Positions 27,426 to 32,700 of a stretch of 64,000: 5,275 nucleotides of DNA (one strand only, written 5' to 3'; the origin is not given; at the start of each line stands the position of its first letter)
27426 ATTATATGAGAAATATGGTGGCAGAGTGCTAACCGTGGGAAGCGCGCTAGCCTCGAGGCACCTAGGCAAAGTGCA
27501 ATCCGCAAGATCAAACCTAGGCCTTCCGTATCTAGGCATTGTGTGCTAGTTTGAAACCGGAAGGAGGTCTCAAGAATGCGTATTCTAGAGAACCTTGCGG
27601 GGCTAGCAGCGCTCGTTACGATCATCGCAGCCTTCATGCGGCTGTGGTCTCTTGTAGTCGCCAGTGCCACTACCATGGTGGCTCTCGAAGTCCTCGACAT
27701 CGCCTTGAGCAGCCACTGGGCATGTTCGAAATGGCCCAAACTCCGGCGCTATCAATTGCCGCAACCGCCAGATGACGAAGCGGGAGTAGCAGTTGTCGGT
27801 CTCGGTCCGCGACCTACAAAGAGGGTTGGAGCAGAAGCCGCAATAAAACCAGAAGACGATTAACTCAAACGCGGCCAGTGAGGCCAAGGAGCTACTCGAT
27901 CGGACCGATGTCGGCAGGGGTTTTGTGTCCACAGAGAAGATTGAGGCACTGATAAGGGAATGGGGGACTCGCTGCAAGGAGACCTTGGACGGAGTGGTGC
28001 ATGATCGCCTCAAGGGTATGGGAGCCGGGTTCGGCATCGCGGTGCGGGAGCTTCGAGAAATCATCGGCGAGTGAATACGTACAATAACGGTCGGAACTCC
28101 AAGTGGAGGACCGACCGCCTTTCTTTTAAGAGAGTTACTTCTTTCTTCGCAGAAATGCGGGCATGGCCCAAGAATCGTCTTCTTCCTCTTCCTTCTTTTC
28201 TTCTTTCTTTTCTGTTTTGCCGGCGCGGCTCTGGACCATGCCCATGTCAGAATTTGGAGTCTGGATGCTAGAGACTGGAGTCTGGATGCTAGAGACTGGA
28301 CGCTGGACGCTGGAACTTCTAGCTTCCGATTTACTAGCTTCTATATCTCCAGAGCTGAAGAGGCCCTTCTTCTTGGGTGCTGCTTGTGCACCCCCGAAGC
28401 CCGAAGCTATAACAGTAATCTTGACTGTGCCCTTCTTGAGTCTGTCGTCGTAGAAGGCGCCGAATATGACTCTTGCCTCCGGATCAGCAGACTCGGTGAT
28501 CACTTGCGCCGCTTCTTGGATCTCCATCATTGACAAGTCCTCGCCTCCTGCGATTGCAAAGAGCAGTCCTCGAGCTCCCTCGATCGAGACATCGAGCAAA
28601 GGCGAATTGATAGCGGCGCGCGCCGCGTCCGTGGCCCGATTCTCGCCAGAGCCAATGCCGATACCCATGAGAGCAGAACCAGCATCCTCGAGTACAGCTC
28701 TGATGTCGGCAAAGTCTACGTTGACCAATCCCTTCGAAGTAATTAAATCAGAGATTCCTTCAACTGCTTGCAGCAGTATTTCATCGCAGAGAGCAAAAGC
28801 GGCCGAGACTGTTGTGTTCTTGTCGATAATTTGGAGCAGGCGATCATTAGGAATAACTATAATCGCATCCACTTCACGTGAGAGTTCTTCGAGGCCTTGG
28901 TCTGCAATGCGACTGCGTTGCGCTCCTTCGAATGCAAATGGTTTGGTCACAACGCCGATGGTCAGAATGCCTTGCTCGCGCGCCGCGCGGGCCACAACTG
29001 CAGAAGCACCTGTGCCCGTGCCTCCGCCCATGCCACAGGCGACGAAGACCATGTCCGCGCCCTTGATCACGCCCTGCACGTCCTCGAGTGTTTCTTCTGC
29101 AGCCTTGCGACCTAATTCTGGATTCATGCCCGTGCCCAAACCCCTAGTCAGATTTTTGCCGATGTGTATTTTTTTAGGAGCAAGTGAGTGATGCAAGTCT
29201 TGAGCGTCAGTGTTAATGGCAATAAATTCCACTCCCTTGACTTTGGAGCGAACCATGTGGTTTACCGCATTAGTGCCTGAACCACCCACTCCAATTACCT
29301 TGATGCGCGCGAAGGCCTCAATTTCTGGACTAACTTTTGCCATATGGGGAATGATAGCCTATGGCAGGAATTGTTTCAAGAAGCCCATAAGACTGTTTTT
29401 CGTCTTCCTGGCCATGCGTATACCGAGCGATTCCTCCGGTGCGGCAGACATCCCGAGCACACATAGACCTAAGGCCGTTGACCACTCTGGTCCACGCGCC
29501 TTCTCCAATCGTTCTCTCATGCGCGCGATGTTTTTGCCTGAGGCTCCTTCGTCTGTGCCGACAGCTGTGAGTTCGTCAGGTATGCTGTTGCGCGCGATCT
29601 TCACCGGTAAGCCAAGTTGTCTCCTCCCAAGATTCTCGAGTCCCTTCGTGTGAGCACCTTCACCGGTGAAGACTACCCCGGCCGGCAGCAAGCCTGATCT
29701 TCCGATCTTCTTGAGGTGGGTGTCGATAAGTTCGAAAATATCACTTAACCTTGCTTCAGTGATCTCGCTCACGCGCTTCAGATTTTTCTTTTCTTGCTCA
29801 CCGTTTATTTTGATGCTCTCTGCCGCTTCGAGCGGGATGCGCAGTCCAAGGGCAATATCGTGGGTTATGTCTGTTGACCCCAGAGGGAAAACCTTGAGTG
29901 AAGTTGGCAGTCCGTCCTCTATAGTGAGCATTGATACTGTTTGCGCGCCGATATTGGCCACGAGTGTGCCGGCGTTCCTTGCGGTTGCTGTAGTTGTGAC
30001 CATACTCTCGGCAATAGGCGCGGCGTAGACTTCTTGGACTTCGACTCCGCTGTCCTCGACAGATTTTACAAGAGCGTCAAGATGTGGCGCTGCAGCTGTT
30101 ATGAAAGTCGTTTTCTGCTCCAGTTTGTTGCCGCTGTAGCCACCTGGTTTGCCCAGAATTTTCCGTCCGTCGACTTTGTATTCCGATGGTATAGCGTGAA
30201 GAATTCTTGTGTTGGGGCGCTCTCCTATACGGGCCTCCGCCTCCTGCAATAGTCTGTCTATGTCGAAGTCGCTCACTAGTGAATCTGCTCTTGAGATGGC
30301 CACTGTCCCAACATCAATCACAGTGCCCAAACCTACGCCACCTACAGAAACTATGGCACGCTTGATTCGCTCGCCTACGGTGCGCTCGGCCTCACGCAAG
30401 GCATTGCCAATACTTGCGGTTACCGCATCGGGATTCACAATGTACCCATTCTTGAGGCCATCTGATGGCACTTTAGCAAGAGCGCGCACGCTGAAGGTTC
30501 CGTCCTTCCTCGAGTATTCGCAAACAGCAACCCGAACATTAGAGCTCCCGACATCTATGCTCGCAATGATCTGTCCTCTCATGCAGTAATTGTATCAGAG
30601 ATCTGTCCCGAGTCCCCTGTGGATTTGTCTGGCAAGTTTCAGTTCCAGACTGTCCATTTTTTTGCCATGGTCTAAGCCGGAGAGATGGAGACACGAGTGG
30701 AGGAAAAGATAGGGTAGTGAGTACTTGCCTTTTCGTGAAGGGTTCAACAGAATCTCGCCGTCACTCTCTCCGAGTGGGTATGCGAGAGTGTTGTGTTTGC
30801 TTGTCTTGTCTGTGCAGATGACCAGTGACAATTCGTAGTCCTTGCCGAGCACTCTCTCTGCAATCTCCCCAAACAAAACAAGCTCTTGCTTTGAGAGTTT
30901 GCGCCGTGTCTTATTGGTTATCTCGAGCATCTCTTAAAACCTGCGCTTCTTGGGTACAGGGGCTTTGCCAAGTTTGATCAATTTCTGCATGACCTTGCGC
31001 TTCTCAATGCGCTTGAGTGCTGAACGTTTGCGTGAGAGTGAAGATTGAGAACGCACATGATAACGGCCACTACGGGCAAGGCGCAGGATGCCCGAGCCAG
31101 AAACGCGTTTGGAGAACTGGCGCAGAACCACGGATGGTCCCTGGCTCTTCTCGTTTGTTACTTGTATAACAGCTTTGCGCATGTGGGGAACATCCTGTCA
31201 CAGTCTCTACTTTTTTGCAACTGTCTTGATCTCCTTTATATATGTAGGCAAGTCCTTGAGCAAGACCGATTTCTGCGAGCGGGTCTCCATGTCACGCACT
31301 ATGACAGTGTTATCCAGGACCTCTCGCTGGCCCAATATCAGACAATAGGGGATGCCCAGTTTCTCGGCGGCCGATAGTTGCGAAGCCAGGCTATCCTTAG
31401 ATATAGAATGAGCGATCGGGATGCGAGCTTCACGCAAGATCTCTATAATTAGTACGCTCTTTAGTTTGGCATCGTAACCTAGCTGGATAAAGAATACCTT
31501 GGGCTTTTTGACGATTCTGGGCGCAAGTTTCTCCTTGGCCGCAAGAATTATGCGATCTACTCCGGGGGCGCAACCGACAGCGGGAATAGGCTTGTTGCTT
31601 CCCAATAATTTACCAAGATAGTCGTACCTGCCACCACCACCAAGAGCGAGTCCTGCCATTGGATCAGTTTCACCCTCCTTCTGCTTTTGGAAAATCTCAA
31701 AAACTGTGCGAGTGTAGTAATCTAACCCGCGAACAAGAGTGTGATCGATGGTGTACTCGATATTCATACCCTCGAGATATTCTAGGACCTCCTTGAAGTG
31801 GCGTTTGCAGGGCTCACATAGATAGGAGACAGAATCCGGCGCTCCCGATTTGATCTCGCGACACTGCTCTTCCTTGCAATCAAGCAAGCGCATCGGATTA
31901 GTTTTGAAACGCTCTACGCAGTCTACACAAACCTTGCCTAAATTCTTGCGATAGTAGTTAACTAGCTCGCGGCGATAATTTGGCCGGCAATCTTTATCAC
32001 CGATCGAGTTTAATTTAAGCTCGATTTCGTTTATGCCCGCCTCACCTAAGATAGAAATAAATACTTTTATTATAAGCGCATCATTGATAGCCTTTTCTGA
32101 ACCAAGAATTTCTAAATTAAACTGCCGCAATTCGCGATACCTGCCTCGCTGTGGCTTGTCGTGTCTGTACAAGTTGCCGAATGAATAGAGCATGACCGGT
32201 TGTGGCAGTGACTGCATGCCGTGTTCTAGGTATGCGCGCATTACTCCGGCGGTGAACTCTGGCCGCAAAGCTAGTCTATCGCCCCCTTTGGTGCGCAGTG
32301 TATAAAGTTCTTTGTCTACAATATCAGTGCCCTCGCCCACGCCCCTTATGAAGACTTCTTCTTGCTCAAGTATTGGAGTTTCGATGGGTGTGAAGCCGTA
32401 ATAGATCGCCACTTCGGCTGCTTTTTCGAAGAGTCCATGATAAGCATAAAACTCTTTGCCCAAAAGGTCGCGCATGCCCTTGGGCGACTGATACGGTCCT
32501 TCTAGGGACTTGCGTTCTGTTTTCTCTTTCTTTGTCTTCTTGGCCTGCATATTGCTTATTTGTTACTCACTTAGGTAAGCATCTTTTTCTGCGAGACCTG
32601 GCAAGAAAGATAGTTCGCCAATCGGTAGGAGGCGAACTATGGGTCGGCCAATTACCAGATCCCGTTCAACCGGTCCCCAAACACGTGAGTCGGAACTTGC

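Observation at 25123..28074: lexA-like and Y-family polymerase (error-prone repair) cassette with a perfect 22-bp operator, bracketed by paralogous high-GC ORF copies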

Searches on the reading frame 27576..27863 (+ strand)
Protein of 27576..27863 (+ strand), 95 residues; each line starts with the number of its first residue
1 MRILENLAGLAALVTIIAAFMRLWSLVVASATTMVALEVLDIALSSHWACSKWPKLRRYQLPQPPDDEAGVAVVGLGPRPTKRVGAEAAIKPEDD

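Call 4: search_protein_families(library=pfam, proteins=[window:27576-27863:+], max_evalue=0.01)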
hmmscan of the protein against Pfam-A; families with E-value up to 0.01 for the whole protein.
window:27576-27863:+ (95 aa): 0 families

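Call 17: search_protein_families(library=ncbifam, proteins=[window:27576-27863:+], max_evalue=0.01)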
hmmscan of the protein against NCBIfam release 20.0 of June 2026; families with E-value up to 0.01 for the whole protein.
window:27576-27863:+ (95 aa): 0 families

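Call 51: search_protein_families(library=phrogs, proteins=[window:27576-27863:+], max_evalue=0.1)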
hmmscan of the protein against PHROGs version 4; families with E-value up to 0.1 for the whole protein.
window:27576-27863:+ (95 aa): 0 families

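Call 53: find_homologous_proteins(query=window:27576-27863:+, max_evalue=1)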
Query window:27576-27863:+ (95 aa): 1 proteins with E <= 1 among 13 candidates.
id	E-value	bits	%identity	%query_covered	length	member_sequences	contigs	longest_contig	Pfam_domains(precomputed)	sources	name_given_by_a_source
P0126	9.7e-55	200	100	100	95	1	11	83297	-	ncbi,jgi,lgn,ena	ncbi:MAG TPA: hypothetical protein VJB98_04000 [Candidatus Paceibacterota bacterium]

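Call 54: find_encoding_contigs(protein=P0126, flank=3500, max_places=8)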
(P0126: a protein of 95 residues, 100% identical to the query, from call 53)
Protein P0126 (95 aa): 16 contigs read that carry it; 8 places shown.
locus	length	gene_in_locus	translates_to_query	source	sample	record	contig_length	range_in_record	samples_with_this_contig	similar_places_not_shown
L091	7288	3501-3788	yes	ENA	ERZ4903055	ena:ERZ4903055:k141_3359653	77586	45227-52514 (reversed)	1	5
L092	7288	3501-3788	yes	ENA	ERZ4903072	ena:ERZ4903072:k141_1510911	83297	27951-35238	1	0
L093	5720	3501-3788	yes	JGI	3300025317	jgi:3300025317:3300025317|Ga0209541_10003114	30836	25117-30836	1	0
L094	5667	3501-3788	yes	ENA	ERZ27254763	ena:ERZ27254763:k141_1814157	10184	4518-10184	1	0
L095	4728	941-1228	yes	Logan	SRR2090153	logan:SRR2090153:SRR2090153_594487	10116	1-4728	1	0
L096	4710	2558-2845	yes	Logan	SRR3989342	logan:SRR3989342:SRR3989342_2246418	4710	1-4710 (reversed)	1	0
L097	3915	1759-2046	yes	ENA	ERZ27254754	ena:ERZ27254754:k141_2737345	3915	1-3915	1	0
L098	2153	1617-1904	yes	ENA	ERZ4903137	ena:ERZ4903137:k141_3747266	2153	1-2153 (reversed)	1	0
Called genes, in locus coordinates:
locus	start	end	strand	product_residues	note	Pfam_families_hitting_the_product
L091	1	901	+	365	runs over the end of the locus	PF13091:PLDc_2, PF00614:PLDc (faint), PF13091:PLDc_2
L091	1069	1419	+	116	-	-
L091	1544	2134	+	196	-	PF00717:Peptidase_S24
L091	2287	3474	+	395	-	PF00817:IMS, PF11799:IMS_C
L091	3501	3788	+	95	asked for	-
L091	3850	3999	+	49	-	-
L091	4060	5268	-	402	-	PF00091:Tubulin, PF12327:FtsZ_C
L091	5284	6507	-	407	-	PF11104:PilM_2 (faint), PF02491:SHS2_FTSA, PF14450:FtsA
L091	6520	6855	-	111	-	-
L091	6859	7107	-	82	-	-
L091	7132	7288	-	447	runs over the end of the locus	PF13393:tRNA-synt_His, PF00587:tRNA-synt_2b, PF13393:tRNA-synt_His, PF03129:HGTP_anticodon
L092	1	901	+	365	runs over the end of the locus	PF13091:PLDc_2, PF00614:PLDc (faint), PF13091:PLDc_2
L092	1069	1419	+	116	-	-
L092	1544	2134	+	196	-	PF00717:Peptidase_S24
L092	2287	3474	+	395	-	PF00817:IMS, PF11799:IMS_C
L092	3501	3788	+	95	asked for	-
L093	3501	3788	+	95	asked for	-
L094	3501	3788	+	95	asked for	-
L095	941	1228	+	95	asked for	-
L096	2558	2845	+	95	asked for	-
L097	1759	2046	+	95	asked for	-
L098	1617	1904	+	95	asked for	-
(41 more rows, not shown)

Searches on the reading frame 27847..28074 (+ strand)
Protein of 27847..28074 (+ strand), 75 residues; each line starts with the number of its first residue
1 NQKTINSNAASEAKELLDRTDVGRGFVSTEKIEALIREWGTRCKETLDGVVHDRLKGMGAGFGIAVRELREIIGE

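Call 4: search_protein_families(library=pfam, proteins=[window:27847-28074:+], max_evalue=0.01)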
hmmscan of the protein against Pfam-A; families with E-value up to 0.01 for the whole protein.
window:27847-28074:+ (75 aa): 0 families

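Call 17: search_protein_families(library=ncbifam, proteins=[window:27847-28074:+], max_evalue=0.01)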
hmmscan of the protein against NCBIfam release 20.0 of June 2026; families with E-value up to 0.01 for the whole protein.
window:27847-28074:+ (75 aa): 0 families

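Call 51: search_protein_families(library=phrogs, proteins=[window:27847-28074:+], max_evalue=0.1)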
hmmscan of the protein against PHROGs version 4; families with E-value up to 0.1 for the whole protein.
window:27847-28074:+ (75 aa): 0 families
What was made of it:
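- On Integrative mobile element / genomic island: No such domain was found in any ORF between 23840 and 28074 (Pfam, NCBIfam, PHROGs; calls 4, 17, 51).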

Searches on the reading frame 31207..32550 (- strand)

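Call 77: search_protein_families(library=pfam, proteins=[window:31207-32550:-], max_evalue=0.001)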
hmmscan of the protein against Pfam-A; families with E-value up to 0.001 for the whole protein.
window:31207-32550:- (447 aa): 3 families
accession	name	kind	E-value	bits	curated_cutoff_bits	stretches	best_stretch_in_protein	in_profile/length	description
PF13393.11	tRNA-synt_His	-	5e-36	124.9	25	1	25-333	1-307/308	Histidyl-tRNA synthetase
PF03129.25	HGTP_anticodon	-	1e-12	48.5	21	1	369-440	22-93/94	Anticodon binding domain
PF00587.30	tRNA-synt_2b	-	3.2e-10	40.8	29.3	1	83-289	1-123/179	tRNA synthetase class II core domain (G, H, P, S and T)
